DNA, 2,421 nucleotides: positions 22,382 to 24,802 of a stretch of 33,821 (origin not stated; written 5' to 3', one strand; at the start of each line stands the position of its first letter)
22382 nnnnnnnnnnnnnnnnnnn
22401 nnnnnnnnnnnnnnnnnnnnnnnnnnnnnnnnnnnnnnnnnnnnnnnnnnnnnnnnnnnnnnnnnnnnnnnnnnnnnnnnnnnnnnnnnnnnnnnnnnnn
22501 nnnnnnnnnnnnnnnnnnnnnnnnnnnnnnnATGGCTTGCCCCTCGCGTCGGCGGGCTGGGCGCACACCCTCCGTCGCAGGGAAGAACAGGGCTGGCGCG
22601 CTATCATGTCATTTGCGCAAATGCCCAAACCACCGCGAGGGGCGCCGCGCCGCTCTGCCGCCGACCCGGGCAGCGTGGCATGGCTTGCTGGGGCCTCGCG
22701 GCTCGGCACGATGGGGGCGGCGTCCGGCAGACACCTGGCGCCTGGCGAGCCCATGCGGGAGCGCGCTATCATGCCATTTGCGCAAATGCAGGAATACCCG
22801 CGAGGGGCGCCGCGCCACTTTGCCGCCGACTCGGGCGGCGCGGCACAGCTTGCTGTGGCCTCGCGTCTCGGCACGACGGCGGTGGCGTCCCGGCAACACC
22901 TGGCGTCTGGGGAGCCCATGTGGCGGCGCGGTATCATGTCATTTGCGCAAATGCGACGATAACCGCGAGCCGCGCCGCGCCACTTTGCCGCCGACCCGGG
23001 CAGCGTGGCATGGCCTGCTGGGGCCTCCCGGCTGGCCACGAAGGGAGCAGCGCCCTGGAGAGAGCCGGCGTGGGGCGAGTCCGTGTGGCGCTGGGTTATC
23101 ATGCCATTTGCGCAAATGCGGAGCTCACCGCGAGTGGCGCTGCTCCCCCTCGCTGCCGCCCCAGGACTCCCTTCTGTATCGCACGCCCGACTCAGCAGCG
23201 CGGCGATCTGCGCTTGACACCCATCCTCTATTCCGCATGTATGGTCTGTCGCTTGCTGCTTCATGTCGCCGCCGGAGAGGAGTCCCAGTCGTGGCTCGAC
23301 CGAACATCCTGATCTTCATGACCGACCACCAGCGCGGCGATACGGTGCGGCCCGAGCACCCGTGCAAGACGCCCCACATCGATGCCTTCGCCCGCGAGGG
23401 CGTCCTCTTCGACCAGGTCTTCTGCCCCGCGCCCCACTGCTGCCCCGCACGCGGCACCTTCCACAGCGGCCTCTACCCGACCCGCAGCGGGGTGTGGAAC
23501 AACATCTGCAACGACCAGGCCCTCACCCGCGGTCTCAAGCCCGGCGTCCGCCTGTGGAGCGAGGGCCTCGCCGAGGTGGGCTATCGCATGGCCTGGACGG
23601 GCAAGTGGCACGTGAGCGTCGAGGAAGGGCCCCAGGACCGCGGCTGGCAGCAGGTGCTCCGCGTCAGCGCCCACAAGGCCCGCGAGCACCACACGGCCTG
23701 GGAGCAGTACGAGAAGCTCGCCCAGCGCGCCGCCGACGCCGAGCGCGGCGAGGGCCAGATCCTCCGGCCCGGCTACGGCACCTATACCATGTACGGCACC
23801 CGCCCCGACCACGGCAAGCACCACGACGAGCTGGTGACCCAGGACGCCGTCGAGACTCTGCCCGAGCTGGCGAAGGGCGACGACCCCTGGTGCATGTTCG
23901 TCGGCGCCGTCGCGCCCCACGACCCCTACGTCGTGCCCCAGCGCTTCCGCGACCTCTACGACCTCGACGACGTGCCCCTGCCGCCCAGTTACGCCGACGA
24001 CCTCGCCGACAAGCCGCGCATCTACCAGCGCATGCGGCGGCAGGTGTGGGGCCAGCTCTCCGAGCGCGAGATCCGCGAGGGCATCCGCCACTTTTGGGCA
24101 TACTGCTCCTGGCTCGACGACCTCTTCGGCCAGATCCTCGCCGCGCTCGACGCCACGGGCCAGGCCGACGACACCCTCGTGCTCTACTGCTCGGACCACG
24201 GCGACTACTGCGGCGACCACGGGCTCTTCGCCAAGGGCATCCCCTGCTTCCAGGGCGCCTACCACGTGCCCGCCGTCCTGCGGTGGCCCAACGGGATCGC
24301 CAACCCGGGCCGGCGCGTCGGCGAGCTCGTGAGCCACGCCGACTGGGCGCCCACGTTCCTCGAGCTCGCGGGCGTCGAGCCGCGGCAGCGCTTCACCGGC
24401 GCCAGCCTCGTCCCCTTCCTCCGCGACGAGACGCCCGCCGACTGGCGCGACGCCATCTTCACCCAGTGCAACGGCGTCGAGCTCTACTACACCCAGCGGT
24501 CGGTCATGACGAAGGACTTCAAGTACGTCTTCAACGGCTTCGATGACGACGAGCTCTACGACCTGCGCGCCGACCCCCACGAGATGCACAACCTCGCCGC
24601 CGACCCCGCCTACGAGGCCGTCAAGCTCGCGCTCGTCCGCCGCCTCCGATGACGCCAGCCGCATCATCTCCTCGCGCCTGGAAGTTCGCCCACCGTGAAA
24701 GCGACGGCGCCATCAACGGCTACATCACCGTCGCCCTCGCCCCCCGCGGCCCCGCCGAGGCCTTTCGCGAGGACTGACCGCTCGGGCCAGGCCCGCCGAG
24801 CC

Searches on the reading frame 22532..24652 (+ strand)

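Call 7: search_protein_families(library=pfam, proteins=[window:22532-24652:+], max_evalue=0.001)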
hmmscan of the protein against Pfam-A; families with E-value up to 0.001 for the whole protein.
window:22532-24652:+ (706 aa): 3 families
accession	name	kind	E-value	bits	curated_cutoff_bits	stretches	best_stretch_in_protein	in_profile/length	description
PF00884.28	Sulfatase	-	3.1e-39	135.5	25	1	257-615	1-301/301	Sulfatase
PF16347.10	SGSH_C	-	4.1e-25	89.2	29.3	1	561-705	1-148/154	N-sulphoglucosamine sulphohydrolase, C-terminal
PF01663.27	Phosphodiest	-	3.2e-07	30.7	23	0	268-332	10-73/342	Type I phosphodiesterase / nucleotide pyrophosphatase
